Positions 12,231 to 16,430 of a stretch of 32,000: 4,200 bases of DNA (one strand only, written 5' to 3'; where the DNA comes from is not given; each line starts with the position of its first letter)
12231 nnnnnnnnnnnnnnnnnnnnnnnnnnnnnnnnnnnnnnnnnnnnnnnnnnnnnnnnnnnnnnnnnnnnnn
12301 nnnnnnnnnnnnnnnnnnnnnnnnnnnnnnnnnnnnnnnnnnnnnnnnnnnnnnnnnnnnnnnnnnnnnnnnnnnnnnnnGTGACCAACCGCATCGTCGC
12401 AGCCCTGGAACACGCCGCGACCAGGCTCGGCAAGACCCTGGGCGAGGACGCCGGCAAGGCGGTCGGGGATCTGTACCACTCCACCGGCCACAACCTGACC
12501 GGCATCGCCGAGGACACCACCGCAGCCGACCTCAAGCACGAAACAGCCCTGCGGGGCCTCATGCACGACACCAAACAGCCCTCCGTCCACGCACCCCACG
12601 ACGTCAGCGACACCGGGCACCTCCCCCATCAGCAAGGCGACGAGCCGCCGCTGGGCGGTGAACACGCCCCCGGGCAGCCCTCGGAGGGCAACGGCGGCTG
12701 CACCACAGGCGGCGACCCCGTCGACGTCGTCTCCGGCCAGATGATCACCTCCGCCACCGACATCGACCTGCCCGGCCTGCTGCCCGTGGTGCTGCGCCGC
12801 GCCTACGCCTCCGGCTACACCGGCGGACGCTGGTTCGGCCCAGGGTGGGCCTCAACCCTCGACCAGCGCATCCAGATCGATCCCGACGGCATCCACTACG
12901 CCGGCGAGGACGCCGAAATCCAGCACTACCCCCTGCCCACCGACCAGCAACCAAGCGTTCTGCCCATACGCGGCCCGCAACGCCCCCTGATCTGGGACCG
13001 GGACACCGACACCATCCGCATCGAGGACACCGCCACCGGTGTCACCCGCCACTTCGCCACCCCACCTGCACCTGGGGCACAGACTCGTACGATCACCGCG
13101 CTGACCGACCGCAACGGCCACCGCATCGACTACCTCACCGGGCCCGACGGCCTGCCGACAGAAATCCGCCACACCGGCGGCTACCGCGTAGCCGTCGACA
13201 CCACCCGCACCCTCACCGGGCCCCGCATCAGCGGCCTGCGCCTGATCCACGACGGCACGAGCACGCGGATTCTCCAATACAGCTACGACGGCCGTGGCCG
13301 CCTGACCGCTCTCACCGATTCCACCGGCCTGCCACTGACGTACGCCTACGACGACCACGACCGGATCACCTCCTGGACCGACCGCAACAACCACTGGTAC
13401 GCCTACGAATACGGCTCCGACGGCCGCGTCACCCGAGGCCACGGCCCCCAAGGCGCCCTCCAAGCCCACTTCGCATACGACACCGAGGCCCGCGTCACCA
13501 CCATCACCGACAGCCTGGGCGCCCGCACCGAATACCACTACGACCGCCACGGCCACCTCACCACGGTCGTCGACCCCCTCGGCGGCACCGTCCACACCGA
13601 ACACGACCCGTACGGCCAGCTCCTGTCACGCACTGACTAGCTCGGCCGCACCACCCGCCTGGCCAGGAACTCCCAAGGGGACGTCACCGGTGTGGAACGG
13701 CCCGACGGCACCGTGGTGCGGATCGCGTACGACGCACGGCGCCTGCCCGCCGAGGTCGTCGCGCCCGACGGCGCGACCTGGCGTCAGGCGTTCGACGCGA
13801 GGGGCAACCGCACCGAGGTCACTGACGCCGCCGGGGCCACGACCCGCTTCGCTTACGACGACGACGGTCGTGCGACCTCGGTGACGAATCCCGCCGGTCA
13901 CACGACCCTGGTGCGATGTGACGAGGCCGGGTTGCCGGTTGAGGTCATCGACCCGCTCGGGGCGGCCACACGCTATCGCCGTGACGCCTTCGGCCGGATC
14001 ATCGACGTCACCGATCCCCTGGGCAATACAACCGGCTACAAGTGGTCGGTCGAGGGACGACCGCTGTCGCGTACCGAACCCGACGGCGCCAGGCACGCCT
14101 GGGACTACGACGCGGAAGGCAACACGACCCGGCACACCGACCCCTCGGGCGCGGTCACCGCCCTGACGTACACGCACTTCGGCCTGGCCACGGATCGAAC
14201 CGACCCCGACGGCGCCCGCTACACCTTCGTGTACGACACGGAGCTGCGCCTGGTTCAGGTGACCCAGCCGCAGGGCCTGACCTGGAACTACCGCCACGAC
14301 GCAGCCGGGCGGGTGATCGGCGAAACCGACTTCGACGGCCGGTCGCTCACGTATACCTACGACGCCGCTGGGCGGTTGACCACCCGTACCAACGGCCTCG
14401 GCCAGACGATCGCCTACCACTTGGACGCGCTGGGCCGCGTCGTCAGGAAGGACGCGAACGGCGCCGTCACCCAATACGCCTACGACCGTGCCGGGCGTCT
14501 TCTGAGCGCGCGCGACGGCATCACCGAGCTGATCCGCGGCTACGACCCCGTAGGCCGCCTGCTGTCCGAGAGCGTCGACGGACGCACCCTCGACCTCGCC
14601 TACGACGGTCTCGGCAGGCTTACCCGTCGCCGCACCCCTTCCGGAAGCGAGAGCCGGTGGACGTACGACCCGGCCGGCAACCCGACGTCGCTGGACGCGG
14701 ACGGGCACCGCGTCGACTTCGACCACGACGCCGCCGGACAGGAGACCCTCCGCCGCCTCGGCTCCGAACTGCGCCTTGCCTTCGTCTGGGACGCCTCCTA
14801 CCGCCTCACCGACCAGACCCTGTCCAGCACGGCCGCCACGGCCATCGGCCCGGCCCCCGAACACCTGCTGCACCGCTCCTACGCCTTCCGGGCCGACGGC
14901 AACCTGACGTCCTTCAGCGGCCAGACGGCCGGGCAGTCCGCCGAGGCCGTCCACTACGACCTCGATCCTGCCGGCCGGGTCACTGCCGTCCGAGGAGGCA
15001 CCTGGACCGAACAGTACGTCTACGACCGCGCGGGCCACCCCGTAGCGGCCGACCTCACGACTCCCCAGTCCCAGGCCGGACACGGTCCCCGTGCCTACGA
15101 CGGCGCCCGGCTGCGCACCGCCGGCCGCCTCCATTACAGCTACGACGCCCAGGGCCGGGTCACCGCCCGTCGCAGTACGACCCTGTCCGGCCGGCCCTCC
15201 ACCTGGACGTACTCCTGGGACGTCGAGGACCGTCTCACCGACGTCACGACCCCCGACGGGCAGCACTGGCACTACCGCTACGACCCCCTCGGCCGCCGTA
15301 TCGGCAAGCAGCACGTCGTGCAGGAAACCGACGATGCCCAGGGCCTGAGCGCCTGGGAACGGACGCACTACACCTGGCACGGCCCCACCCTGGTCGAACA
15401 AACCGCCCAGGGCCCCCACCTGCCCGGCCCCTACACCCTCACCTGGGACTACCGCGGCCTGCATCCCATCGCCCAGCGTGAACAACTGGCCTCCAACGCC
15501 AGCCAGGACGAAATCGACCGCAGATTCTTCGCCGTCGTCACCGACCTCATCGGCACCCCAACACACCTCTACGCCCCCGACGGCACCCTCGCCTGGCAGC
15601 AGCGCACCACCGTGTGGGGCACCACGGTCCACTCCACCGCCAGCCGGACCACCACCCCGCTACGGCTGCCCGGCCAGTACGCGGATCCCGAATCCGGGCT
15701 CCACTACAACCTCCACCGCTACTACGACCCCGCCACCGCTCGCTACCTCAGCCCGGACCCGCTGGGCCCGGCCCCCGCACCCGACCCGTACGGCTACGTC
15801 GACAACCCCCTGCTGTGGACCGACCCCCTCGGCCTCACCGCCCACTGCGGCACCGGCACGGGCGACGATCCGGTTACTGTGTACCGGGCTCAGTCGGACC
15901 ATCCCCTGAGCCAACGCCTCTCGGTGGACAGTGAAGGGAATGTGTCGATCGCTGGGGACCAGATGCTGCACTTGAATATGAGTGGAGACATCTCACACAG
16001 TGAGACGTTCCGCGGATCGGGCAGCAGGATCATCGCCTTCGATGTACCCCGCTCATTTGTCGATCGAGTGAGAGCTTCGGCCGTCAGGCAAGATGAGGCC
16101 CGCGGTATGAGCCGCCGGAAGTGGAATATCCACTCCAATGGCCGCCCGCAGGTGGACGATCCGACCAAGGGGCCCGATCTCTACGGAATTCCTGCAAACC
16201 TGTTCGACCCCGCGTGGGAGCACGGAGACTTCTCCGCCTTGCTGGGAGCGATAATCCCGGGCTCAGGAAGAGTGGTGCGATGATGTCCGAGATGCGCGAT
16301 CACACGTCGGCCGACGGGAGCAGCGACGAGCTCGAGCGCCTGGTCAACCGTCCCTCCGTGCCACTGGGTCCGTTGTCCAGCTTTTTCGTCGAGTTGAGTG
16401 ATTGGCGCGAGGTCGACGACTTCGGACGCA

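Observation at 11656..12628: A separate ESX/T7SS-substrate-like helper gene is start/stop-coupled to an Rhs toxin, and the arrangement is conserved in two copies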

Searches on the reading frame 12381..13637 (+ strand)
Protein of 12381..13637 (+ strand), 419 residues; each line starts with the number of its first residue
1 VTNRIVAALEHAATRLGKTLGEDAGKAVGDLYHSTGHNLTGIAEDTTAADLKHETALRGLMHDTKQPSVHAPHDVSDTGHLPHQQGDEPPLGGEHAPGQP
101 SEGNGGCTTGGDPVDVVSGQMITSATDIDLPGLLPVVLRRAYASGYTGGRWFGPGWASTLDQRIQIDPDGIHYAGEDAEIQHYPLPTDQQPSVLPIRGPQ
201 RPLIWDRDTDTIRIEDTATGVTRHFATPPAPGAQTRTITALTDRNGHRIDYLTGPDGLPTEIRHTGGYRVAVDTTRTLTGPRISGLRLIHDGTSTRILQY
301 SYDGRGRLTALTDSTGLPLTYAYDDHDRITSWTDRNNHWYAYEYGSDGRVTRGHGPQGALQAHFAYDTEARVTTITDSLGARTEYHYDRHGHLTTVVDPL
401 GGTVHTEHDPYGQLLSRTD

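Call 7: search_protein_families(library=pfam, proteins=[window:12381-13637:+], max_evalue=1)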
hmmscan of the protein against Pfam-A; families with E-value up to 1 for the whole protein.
window:12381-13637:+ (419 aa): 4 families
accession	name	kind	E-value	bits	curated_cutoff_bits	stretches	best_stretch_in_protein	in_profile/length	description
PF20148.4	DUF6531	-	1.6e-21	76.9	24.1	1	111-180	1-71/74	Domain of unknown function (DUF6531)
PF05593.20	RHS_repeat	-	1.9e-15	57.2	22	4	367-403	2-38/38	RHS Repeat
PF25023.1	TEN_YD-shell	-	0.019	13.5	50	1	294-402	37-145/909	Teneurin YD-shell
PF15283.12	DUF4595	-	0.064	13.6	34.2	1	295-415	27-162/202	Domain of unknown function (DUF4595) with porin-like fold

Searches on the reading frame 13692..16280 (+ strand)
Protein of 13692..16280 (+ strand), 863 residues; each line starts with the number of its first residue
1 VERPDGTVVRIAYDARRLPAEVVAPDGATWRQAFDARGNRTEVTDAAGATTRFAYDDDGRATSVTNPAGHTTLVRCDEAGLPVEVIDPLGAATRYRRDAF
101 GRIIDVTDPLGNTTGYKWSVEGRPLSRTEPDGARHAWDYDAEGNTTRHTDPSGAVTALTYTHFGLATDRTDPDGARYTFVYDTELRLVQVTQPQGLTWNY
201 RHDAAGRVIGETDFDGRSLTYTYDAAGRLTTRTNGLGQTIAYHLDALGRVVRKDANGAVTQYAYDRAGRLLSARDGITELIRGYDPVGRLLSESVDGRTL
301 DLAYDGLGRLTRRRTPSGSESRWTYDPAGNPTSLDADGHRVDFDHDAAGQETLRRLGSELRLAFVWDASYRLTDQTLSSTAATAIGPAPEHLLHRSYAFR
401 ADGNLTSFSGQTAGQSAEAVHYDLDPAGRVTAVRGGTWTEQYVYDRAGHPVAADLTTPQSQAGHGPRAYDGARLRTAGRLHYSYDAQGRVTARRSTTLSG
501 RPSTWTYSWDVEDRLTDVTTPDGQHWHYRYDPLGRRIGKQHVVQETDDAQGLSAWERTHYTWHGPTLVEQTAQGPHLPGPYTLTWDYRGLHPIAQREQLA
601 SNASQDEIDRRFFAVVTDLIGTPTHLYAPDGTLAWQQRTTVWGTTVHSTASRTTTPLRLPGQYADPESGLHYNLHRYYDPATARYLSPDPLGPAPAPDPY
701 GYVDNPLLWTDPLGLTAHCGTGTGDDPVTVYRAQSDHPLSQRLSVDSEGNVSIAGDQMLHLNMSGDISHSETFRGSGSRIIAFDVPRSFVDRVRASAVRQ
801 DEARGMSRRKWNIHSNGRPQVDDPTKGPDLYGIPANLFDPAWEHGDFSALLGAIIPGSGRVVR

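Call 7: search_protein_families(library=pfam, proteins=[window:13692-16280:+], max_evalue=1)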
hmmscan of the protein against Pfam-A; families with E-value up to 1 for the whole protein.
window:13692-16280:+ (863 aa): 7 families
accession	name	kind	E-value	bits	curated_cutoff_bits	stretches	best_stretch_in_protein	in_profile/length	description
PF05593.20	RHS_repeat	-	7.6e-79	259.3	22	14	34-71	1-38/38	RHS Repeat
PF25023.1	TEN_YD-shell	-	3.7e-06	25.7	50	1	51-158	41-149/909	Teneurin YD-shell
PF15283.12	DUF4595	-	0.00014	22.3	34.2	1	146-226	44-131/202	Domain of unknown function (DUF4595) with porin-like fold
PF03527.20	RHS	-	0.0033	17.7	27.9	1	616-645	5-34/38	RHS protein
PF12930.12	DUF3836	-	0.076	13.3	25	0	470-510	52-92/127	Family of unknown function (DUF3836)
PF17780.6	OCRE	-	0.17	12.4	24.7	1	661-689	12-42/52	OCRE domain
PF06788.19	UPF0257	-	0.19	11.8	25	0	411-457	114-160/236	Uncharacterised protein family (UPF0257)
